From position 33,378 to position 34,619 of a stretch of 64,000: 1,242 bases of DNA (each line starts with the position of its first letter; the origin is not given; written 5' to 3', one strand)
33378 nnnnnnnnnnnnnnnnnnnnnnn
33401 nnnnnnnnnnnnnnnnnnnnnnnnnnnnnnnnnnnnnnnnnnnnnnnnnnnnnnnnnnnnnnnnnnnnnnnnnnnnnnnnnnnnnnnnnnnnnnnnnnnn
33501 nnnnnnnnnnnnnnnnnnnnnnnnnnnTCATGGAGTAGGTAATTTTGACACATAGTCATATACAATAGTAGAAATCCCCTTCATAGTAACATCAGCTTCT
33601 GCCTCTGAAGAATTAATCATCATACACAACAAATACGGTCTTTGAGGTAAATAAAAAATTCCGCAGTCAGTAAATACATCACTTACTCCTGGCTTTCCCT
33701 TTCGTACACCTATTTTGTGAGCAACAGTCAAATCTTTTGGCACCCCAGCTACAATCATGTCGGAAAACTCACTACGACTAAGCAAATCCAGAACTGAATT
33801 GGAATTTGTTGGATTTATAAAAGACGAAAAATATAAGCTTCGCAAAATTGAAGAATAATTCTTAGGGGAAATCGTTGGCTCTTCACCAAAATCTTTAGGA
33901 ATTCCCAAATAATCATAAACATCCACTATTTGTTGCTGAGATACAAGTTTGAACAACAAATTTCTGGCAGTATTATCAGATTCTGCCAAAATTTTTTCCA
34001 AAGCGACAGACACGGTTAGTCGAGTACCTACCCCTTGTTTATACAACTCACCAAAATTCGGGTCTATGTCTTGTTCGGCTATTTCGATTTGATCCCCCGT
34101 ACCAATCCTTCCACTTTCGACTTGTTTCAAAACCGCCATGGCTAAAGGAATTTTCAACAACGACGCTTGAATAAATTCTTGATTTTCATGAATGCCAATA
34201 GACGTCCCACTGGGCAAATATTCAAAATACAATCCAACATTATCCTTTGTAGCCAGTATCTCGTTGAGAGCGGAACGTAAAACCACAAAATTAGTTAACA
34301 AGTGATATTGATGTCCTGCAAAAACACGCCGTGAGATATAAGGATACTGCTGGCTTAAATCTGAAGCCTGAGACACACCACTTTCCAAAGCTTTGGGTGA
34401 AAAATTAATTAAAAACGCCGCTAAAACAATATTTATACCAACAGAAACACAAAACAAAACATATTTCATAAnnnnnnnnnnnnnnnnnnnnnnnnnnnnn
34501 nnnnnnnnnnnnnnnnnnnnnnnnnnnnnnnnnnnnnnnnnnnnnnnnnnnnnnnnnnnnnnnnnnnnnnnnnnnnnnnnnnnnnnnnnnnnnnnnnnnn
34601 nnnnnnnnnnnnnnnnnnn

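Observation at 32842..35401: Three tandem class A beta-lactamase-fold paralogs, one with the catalytic motifs deleted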

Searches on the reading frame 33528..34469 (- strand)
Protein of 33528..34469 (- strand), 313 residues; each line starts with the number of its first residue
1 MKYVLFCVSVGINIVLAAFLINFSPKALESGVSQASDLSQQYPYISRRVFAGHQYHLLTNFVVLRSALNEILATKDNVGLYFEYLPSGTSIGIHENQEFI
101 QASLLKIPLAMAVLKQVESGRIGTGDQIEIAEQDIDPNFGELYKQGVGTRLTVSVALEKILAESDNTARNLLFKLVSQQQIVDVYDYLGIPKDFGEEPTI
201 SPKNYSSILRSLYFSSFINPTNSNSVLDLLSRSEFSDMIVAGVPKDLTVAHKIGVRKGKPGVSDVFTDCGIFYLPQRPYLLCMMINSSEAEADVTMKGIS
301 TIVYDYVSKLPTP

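Call 3: search_protein_families(library=pfam, proteins=[window:33528-34469:-], max_evalue=1)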
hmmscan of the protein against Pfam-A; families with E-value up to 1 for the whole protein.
window:33528-34469:- (313 aa): 1 family
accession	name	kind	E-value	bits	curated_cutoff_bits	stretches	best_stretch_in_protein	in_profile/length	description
PF13354.11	Beta-lactamase2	-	2.2e-39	135.5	22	1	79-284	1-213/214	Beta-lactamase enzyme family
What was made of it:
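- Homology and fold: PF13354 full length (call 3).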

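Call 4: search_protein_families(library=ncbifam, proteins=[window:33528-34469:-], max_evalue=1)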
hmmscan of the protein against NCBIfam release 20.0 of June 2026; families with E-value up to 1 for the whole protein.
window:33528-34469:- (313 aa): 73 families (the best 25 are shown)
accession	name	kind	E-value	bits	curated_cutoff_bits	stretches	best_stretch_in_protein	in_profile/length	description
NF033103.1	bla_class_A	equivalog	6.7e-26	91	200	2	75-182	10-117/257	class A beta-lactamase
NF012099.1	SubclassA2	equivalog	8.1e-18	64.5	320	2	70-185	8-127/275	class A beta-lactamase, subclass A2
NF000390.2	blaVEB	exception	8.1e-13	48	670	2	91-182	56-149/299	VEB family extended-spectrum class A beta-lactamase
NF000447.2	bla-A_Chryseo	exception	1e-09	38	510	1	95-307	54-290/292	CGA/CIA family class A beta-lactamase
NF000389.2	blaPER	exception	1.4e-09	37.5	650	2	97-185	65-156/308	PER family extended-spectrum class A beta-lactamase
NF041445.1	blaRATA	exception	1.5e-09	37.4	660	2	63-185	27-153/302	RATA family class A beta-lactamase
NF050797.1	blaCESS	exception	2.1e-08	33.8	525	1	86-179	59-151/296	CESS family extended-spectrum class A beta-lactamase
NF012167.0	classA_firm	exception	3.5e-08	33.3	427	2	78-176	13-108/255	class A beta-lactamase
NF000232.1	lactamase_L2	exception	1.6e-07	31.1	540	1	85-178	65-157/303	L2 family extended-spectrum class A beta-lactamase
NF000320.3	blaPEN-Bcc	equivalog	3.2e-07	29.9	540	1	85-185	63-162/300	PEN family class A beta-lactamase, Bcc-type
NF000321.3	blaPEN-Bpc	exception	6.8e-07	28.6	580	1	87-185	60-157/295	PEN family class A beta-lactamase, Bpc-type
NF000446.2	blaCIA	exception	9.1e-07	28.1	640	2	206-308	183-291/292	CIA family extended-spectrum class A beta-lactamase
NF045651.1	blaMUN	exception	1e-06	28.4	640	1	237-309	213-290/290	MUN family extended-spectrum class A beta-lactamase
NF041113.1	blaMAB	exception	1.2e-06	27.9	575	1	77-174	45-141/289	MAB family class A beta-lactamase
NF000512.2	blaSGM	exception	1.4e-06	27.9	500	1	91-177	47-133/285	SGM family class A beta-lactamase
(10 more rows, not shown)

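Call 10: find_homologous_proteins(query=window:33528-34469:-, max_evalue=0.001)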
Query window:33528-34469:- (313 aa): 483 proteins with E <= 0.001 among 2204 candidates; the best 120 are listed.
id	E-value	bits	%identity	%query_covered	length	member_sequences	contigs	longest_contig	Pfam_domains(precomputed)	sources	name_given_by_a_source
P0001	3.6e-201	684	100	100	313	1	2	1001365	PF13354.13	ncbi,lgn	-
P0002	7.3e-121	421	61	100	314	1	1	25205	PF13354.13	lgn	-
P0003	2.6e-86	307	47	98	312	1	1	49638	PF13354.13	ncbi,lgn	-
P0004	1.1e-85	305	48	99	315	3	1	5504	PF13354.13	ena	-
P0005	1.0e-83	299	47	97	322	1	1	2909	PF13354.13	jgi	jgi:beta-lactamase class A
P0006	7.0e-83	296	48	98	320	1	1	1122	PF13354.13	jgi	-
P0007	1.9e-82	295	48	96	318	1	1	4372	PF13354.13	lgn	-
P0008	4.6e-82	294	47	98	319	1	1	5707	PF13354.13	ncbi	-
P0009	1.5e-81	292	47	98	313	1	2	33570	PF13354.13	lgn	-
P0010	2.8e-81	291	46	97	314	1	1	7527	PF13354.13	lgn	-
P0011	2.8e-80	288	48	97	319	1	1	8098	PF13354.13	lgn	-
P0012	9.9e-80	286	47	97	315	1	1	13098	PF13354.13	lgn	-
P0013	1.4e-79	285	46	98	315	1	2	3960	PF13354.13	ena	-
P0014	3.8e-79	284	47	96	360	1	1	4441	PF13354.13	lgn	-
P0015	4.8e-79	284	47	97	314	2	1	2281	PF13354.13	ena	-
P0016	5.8e-79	283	44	96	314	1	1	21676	PF13354.13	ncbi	-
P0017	8.0e-79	283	46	97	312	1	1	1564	PF13354.13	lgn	-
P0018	1.3e-78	282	44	97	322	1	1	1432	PF13354.13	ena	-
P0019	1.6e-78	282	45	98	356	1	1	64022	PF13354.13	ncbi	-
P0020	3.2e-78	281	47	98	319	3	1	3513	PF13354.13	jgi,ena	-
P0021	3.6e-78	281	49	88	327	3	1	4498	PF13354.13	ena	-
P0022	4.5e-78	280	51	85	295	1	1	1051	PF13354.13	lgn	-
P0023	5.8e-78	280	46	97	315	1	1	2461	PF13354.13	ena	-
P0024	6.2e-78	280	47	93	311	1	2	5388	PF13354.13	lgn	-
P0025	8.5e-78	279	45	95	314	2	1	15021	PF13354.13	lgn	-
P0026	9.7e-78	279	44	97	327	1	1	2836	PF13354.13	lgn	-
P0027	1.3e-77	279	44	97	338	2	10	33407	PF13354.13,PF00144.30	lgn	-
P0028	1.7e-77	278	47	97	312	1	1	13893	PF13354.13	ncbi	-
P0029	2.6e-77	278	46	99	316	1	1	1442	PF13354.13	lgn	-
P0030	2.8e-77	278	45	96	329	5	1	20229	PF13354.13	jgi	jgi:beta-lactamase class A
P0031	2.9e-77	278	44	98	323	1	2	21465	PF13354.13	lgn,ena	-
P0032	2.9e-77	278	45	98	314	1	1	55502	PF13354.13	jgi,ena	-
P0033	4.9e-77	277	42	97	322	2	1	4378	PF13354.13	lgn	-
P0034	5.0e-77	277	46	97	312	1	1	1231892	PF13354.13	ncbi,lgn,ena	-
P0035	6.3e-77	277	49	85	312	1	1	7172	PF13354.13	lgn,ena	-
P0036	7.1e-77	276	47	99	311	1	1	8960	PF13354.13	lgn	-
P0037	7.3e-77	276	44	100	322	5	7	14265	PF13354.13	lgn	-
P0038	1.3e-76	276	45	98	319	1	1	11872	PF13354.13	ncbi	-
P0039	1.5e-76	275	48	86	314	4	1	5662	PF13354.13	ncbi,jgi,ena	-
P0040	1.7e-76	275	44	98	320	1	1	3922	PF13354.13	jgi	jgi:beta-lactamase class A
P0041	2.7e-76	275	46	97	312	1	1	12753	PF13354.13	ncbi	-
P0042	2.9e-76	274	42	99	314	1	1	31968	PF13354.13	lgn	-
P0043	5.2e-76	274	45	97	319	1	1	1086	PF13354.13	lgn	-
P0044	6.3e-76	273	44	98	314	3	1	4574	PF13354.13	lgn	-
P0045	6.7e-76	273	48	88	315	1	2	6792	PF13354.13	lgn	-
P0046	7.6e-76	273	43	97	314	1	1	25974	PF13354.13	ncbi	ncbi:MAG: serine hydrolase [Candidatus Levyibacteriota bacterium]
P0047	9.1e-76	273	46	96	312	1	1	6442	PF13354.13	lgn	-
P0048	9.8e-76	273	43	99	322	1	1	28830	PF13354.13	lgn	-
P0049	9.9e-76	273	44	94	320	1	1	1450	PF13354.13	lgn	-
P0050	1.0e-75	273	43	96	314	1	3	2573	PF13354.13,PF00768.26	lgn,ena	-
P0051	1.1e-75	273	44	99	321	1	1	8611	PF13354.13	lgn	-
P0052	1.2e-75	272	43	98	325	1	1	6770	PF13354.13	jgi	jgi:beta-lactamase class A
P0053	1.3e-75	272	44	98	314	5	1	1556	PF13354.13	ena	-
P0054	1.4e-75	272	47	88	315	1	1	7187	PF13354.13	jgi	jgi:beta-lactamase class A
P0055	1.8e-75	272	47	88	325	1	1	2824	PF13354.13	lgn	-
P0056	1.9e-75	272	45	98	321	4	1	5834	PF13354.13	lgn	-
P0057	2.2e-75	272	43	96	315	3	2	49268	PF13354.13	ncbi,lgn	-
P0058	2.6e-75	271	47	88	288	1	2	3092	PF13354.13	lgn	-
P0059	2.7e-75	271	46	97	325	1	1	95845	PF13354.13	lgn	-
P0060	2.7e-75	271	44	98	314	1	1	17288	PF13354.13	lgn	-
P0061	3.4e-75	271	48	87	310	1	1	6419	PF13354.13,PF00768.26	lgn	-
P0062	4.2e-75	271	48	86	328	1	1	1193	PF13354.13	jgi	jgi:beta-lactamase class A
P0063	4.3e-75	271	47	88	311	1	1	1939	PF13354.13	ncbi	-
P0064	6.2e-75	270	47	89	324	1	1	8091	PF13354.13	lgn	-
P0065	9.7e-75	269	45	97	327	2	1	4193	PF13354.13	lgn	-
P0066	1.2e-74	269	43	98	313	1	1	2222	PF13354.13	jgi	-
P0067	1.2e-74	269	46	97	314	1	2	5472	PF13354.13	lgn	-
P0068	1.5e-74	269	44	97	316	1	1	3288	PF13354.13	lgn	-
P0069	1.7e-74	269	45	97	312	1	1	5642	PF13354.13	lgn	-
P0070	1.7e-74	269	43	98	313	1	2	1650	PF13354.13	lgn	-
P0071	1.8e-74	269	43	98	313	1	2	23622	PF13354.13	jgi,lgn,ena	-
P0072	2.1e-74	268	44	97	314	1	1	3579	PF13354.13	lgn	-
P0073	2.1e-74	268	43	98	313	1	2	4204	PF13354.13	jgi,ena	-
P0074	2.4e-74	268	43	96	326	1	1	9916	PF13354.13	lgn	-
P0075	2.9e-74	268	44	100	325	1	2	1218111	PF13354.13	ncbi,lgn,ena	-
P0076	3.1e-74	268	42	97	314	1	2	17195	PF13354.13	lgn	-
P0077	3.5e-74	268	45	97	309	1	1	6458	PF13354.13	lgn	-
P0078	3.7e-74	268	45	98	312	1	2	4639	PF13354.13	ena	-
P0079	3.7e-74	268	43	97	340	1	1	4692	PF13354.13,PF00768.26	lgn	-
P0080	4.0e-74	267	42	94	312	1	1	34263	PF13354.13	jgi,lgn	-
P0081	4.2e-74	267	43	97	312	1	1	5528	PF13354.13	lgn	-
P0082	8.7e-74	266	46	86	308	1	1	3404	PF13354.13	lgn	-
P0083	9.1e-74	266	42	98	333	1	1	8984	PF13354.13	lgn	-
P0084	9.3e-74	266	45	87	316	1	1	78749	PF13354.13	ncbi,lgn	-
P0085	9.5e-74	266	42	97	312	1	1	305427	PF13354.13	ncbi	-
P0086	1.0e-73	266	44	97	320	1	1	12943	PF13354.13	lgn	-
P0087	1.0e-73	266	44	86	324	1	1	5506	PF13354.13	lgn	-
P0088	1.0e-73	266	44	98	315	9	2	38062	PF13354.13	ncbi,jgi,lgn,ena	ncbi:MAG: serine hydrolase [Microgenomates group bacterium]|jgi:beta-lactamase class A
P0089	1.3e-73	266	45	87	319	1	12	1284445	PF13354.13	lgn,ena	-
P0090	1.3e-73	266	42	99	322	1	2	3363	PF13354.13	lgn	-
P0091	1.8e-73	265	45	98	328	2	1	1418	PF13354.13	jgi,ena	-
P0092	1.9e-73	265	43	98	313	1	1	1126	PF13354.13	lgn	-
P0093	2.0e-73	265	42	96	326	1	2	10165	PF13354.13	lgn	-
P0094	2.0e-73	265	44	100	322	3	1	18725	PF13354.13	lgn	-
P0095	3.1e-73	264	42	98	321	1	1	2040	PF13354.13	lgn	-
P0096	3.5e-73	264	41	100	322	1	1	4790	PF13354.13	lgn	-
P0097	4.3e-73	264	48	91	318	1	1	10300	PF13354.13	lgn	-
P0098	5.4e-73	264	41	99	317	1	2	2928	PF13354.13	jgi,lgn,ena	-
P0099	5.8e-73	264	48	86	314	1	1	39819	PF13354.13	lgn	-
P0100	5.9e-73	264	43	97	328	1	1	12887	PF13354.13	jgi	jgi:beta-lactamase class A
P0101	6.4e-73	263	45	98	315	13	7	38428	PF13354.13,PF00768.26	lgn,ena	-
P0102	7.0e-73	263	45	89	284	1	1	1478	PF13354.13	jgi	jgi:beta-lactamase class A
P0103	7.5e-73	263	42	97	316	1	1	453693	PF13354.13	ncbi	-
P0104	7.6e-73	263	44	99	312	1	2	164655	PF13354.13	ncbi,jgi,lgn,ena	-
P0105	8.1e-73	263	46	86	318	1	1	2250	PF13354.13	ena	-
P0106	1.3e-72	262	44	95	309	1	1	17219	PF13354.13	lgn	-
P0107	1.3e-72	262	48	86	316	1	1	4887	PF13354.13,PF00768.26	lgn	-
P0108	1.4e-72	262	43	98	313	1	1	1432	PF13354.13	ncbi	-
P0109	1.5e-72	262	44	98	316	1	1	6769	PF13354.13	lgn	-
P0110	1.6e-72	262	44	96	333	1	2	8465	PF13354.13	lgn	-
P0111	2.3e-72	262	43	96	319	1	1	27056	PF13354.13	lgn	-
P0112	2.3e-72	262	42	95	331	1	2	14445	PF13354.13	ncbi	-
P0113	2.7e-72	261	45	88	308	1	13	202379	PF13354.13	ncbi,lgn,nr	ncbi:serine hydrolase [Candidatus Uhrbacteria bacterium]|nr:serine hydrolase [Candidatus Uhrbacteria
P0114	3.0e-72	261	48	88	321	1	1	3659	PF13354.13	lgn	-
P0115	3.0e-72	261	42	96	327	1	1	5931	PF13354.13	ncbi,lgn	-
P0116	3.1e-72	261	46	86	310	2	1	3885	PF13354.13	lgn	-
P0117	3.3e-72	261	42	98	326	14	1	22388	PF13354.13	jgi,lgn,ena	-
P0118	4.8e-72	261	43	99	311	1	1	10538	PF13354.13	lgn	-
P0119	9.6e-72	260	46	89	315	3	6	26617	PF13354.13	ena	-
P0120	1.1e-71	259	44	98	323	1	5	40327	PF13354.13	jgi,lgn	-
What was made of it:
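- Sources label homologs 'beta-lactamase class A' (call 10).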

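Call 11: search_solved_structures(query=window:33528-34469:-, max_evalue=0.001, show_alignments=3)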
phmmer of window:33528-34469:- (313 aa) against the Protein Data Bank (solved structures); distinct sequences matched with E-value up to 0.001: 84 (the best 60 are shown).
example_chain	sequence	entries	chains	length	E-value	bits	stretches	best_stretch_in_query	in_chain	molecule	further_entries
2j9o_A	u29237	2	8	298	1.3e-17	67.1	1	67-312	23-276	TLL2115 PROTEIN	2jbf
2j7v_A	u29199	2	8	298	1.9e-17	66.6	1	67-312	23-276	TLL2115 PROTEIN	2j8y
6v4w_A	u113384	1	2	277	3.8e-17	65.6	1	65-289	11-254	Beta-lactamase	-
6wgp_A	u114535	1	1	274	8.6e-13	51.3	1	85-178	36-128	Beta-lactamase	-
5fqq_A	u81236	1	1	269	4.8e-11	45.6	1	86-176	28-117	GNCA4 LACTAMASE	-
5fqi_A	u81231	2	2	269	9e-11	44.6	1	86-176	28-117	GNCA4 LACTAMASE W229D AND F290W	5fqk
6ty6_A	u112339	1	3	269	1.8e-10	43.7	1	86-176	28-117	Beta lactamase (GNCA4-2)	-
6txd_A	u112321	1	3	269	4.7e-10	42.3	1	86-176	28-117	Beta lactamase (GNCA4-12)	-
4c6y_A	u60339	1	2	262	5.3e-10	42.1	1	86-176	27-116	BETA-LACTAMASE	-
6tww_A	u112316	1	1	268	9.3e-10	41.3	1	86-176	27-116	Beta-Lactamase (GNCA4)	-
6yrs_A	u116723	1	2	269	1.1e-09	41.1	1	78-176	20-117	ancestral beta-lactamase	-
6dgu_B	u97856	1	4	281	1.7e-09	40.5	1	96-190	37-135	Beta-lactamase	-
4d2o_A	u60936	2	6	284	1.7e-09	40.5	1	96-190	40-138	PER-2 BETA-LACTAMASE | Beta-lactamase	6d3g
4b88_A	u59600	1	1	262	3.3e-09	39.5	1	86-176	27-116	BETA-LACTAMASE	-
5fqm_A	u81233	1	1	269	3.5e-09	39.4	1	86-176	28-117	GNCA BETA LACTAMASE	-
8eo7_A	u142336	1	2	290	2.3e-08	36.7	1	69-290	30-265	beta-lactamase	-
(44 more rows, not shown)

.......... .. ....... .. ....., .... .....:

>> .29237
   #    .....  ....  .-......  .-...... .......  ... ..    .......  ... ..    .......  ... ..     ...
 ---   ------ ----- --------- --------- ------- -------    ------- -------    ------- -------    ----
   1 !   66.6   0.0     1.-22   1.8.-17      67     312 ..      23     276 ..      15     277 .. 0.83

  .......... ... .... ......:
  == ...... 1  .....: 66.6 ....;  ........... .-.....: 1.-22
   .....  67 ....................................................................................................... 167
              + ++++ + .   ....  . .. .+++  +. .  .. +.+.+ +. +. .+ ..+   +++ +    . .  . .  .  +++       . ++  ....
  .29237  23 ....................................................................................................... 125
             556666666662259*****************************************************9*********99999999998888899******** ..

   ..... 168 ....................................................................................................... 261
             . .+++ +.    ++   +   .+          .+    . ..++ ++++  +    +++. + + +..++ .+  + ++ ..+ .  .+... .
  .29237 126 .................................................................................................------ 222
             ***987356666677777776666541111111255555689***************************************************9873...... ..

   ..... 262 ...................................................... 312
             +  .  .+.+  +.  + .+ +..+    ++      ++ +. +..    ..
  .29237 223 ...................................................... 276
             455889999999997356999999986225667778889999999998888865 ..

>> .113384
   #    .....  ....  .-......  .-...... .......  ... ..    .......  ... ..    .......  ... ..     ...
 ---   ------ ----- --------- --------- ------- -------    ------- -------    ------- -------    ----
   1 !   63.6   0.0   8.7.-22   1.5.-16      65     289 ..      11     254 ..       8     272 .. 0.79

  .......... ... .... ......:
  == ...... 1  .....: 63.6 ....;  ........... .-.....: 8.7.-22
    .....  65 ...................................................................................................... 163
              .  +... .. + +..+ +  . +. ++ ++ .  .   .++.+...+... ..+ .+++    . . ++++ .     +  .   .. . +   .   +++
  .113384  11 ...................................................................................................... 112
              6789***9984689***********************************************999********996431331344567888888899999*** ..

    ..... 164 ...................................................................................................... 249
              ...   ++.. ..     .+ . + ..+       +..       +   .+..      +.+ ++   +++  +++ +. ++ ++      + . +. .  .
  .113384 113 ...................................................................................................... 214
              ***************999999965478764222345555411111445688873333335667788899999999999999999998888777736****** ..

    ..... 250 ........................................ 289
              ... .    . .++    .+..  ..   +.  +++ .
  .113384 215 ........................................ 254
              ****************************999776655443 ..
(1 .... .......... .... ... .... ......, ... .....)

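Call 14: find_encoding_contigs(protein=P0002, flank=10000, max_places=3)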
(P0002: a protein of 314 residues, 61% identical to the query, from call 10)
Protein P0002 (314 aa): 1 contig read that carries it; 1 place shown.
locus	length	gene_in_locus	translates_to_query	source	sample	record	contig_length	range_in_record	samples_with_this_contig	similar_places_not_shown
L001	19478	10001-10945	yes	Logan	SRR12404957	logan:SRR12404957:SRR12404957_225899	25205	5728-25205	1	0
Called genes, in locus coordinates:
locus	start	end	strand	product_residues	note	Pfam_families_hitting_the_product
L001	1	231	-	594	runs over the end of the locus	PF01432:Peptidase_M3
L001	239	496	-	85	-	-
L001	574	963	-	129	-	PF16320:Ribosomal_L12_N, PF00542:Ribosomal_L12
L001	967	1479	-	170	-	PF00466:Ribosomal_L10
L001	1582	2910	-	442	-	-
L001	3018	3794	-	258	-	PF00687:Ribosomal_L1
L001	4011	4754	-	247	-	-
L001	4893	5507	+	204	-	PF13489:Methyltransf_23, PF13847:Methyltransf_31, PF08241:Methyltransf_11, PF08242:Methyltransf_12, PF13649:Methyltransf_25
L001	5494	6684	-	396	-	PF00535:Glycos_transf_2, PF10111:Glyco_tranf_2_2 (weak), PF13641:Glyco_tranf_2_3 (weak)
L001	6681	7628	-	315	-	PF01370:Epimerase, PF02719:Polysacc_synt_2 (faint), PF01073:3Beta_HSD (faint), PF16363:GDP_Man_Dehyd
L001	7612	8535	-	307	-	-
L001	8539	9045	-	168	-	PF01467:CTP_transf_like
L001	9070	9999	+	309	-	PF13354:Beta-lactamase2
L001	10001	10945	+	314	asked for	PF13354:Beta-lactamase2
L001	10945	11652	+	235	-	-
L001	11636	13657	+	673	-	PF13424:TPR_12 (faint)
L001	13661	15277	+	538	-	-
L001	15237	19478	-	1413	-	?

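Call 15: find_encoding_contigs(protein=P0001, flank=3000, max_places=2)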
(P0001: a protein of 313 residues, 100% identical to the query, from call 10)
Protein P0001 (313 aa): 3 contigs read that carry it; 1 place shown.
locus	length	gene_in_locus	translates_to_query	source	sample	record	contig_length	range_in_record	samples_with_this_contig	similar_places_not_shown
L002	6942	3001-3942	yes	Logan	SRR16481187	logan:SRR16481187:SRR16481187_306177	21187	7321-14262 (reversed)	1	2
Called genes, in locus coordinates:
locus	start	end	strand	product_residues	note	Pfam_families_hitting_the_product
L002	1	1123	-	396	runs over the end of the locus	PF00535:Glycos_transf_2, PF10111:Glyco_tranf_2_2 (weak), PF13641:Glyco_tranf_2_3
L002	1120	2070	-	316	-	PF01370:Epimerase, PF16363:GDP_Man_Dehyd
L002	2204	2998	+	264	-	PF13354:Beta-lactamase2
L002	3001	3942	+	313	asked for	PF13354:Beta-lactamase2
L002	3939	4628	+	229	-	-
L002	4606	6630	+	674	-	-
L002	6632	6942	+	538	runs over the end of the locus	-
